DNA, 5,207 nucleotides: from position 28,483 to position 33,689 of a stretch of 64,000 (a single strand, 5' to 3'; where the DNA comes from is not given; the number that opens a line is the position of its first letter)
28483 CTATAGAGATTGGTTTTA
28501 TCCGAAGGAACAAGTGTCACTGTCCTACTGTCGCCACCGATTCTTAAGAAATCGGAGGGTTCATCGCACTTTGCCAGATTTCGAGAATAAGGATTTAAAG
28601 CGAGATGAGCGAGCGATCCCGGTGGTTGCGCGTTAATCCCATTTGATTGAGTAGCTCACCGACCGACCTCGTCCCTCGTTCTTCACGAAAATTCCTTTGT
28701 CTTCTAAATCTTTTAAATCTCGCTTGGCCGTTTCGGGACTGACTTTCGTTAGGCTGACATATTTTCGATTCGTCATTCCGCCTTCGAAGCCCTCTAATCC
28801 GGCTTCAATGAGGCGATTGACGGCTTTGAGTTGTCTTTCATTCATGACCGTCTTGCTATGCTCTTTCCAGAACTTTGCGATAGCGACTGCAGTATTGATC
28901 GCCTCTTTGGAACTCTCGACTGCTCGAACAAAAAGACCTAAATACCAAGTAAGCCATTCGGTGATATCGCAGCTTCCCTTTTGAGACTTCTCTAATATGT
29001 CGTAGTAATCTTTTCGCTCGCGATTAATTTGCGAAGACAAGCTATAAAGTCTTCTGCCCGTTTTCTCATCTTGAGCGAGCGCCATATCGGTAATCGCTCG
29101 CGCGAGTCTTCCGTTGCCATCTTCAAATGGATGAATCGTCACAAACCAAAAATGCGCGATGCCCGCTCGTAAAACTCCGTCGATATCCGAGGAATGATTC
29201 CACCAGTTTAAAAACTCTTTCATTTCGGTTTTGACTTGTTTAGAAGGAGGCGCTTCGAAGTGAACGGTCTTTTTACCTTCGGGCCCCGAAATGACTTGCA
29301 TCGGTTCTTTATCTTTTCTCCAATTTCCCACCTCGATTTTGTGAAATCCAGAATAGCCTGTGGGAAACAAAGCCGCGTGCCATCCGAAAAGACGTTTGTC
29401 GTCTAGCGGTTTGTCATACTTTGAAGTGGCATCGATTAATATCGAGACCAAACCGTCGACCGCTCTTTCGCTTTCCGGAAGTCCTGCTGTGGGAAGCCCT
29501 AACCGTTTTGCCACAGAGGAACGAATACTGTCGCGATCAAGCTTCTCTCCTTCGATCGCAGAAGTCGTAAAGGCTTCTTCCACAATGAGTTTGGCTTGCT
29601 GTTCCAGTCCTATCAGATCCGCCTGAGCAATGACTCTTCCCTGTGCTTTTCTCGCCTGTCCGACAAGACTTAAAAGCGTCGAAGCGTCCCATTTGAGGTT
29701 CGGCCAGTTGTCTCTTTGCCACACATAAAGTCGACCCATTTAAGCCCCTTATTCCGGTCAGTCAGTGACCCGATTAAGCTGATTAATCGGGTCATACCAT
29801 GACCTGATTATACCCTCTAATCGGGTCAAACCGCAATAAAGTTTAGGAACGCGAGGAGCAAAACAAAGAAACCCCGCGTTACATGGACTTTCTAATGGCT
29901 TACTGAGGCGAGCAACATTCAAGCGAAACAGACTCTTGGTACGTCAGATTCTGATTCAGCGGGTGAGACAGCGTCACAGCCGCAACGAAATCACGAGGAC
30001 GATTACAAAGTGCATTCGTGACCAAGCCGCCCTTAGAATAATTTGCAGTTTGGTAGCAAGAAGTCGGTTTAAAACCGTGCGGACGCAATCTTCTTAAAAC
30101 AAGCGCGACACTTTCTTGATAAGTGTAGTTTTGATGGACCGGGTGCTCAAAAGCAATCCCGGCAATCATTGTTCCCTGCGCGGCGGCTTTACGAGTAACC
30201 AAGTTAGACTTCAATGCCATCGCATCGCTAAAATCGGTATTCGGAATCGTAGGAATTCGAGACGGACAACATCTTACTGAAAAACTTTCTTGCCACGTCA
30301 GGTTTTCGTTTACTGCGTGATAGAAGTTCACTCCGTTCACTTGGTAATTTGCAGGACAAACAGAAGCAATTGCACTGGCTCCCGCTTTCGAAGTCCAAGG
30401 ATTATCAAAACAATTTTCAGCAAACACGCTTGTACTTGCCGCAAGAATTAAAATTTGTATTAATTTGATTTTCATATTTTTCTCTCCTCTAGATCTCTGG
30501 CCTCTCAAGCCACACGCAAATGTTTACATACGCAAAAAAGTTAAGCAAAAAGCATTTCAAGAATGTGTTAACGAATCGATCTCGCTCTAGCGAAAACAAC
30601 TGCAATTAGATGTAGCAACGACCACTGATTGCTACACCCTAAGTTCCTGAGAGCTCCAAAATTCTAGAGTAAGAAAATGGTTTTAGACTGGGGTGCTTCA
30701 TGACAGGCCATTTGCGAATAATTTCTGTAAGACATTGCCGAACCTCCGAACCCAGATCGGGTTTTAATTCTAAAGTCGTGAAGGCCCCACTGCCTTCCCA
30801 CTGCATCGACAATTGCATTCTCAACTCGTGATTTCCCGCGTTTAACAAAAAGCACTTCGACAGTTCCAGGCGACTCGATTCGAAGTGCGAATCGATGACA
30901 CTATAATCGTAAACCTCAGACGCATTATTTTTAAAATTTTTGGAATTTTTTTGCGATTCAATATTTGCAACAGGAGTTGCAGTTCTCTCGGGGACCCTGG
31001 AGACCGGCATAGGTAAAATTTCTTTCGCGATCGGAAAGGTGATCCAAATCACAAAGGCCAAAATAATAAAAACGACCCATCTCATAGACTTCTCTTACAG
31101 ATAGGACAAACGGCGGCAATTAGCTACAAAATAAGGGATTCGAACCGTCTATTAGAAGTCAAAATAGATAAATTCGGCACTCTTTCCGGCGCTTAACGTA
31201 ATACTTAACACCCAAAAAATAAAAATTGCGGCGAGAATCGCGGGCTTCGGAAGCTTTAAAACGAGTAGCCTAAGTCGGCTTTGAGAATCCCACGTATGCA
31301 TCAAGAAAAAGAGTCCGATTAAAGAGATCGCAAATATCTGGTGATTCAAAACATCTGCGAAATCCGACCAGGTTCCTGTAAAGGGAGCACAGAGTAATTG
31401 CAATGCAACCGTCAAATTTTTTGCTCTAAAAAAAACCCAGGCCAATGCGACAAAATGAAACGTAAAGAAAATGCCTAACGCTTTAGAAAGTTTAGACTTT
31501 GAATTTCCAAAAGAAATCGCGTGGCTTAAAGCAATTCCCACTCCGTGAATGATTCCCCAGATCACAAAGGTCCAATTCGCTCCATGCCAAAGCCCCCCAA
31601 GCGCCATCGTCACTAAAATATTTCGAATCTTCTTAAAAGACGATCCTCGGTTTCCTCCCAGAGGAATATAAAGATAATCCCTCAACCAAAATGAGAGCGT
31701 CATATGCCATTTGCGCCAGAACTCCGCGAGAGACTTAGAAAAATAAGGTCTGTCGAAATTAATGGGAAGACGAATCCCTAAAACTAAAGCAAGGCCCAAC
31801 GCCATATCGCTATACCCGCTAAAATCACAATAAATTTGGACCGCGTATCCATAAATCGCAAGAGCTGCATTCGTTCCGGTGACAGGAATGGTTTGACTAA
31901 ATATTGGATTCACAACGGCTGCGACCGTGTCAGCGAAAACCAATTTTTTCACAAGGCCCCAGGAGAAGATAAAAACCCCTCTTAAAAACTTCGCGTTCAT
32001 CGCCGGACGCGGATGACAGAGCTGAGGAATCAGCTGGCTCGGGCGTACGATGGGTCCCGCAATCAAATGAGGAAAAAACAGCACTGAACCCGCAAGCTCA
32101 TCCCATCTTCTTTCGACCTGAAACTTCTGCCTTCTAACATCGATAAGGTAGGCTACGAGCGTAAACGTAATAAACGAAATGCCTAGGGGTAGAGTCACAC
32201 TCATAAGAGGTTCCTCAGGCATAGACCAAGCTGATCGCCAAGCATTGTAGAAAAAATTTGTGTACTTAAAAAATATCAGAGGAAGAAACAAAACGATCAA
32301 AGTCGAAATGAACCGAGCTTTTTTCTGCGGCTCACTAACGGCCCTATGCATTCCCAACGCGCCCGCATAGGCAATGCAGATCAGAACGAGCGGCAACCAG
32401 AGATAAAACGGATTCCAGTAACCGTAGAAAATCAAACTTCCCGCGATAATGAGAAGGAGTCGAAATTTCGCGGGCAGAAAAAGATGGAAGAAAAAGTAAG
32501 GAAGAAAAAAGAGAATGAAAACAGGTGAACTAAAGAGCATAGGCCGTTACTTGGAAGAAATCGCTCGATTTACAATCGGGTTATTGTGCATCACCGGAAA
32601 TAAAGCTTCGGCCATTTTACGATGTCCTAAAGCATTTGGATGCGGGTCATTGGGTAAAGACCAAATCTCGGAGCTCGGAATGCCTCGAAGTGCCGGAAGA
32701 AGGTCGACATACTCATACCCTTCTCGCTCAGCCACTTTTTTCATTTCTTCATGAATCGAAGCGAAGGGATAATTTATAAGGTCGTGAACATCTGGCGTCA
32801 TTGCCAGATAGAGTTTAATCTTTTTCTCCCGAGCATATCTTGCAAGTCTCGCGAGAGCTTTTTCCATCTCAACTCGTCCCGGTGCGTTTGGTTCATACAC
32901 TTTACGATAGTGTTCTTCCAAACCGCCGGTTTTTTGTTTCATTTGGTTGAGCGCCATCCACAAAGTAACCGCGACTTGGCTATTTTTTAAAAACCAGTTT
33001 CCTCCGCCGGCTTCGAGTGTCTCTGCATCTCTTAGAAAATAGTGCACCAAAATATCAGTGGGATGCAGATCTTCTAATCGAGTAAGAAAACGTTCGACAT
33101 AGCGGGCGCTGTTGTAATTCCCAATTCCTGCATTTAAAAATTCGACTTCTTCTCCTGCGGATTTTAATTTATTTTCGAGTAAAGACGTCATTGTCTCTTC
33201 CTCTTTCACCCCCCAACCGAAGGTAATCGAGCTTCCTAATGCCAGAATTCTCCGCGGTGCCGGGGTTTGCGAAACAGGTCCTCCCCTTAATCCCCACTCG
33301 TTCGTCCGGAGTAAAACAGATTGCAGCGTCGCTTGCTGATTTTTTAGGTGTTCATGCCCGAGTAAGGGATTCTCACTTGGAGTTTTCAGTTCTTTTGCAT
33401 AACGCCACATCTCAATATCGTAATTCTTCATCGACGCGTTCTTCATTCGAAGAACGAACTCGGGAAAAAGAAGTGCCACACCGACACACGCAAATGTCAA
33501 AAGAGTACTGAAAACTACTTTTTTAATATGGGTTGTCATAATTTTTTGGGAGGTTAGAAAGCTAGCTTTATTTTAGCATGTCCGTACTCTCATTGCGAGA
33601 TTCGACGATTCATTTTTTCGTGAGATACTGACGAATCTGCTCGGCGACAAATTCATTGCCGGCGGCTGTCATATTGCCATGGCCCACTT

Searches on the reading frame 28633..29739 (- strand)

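Call 27: search_protein_families(library=pfam, proteins=[window:28633-29739:-], max_evalue=0.00001)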
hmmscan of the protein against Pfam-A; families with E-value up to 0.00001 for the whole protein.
window:28633-29739:- (368 aa): 2 families
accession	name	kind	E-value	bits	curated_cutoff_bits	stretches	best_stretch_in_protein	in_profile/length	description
PF13776.11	DUF4172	-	9.7e-24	83.9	25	1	5-82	1-82/82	Domain of unknown function (DUF4172)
PF02661.23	Fic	-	1.7e-16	61.3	24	1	112-220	2-92/93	Fic/DOC family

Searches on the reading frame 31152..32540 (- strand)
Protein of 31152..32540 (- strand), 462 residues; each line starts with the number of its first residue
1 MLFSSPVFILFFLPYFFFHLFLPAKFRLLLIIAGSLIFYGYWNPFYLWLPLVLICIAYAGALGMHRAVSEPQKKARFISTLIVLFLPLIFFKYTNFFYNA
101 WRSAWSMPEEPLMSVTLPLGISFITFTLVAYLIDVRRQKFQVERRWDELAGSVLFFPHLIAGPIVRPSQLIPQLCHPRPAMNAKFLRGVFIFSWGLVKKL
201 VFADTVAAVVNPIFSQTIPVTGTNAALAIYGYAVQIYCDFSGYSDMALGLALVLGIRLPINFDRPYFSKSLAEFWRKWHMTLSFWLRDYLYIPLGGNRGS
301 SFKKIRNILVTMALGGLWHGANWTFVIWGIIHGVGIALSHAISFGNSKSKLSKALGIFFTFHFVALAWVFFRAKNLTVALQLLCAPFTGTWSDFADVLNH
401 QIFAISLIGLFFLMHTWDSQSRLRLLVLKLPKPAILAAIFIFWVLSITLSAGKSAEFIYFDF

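Call 27: search_protein_families(library=pfam, proteins=[window:31152-32540:-], max_evalue=0.00001)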
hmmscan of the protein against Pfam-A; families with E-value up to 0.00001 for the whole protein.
window:31152-32540:- (462 aa): 1 family
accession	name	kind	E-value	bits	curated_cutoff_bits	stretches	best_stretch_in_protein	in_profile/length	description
PF03062.24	MBOAT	-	1.7e-22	80.6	27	1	148-371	83-328/337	MBOAT, membrane-bound O-acyltransferase family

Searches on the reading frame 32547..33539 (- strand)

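Call 27: search_protein_families(library=pfam, proteins=[window:32547-33539:-], max_evalue=0.00001)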
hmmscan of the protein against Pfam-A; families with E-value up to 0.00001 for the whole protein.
window:32547-33539:- (330 aa): 1 family
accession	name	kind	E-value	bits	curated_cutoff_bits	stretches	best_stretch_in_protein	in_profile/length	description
PF13472.12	Lipase_GDSL_2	-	1.4e-14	55.5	32.9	1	100-307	1-177/178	GDSL-like Lipase/Acylhydrolase family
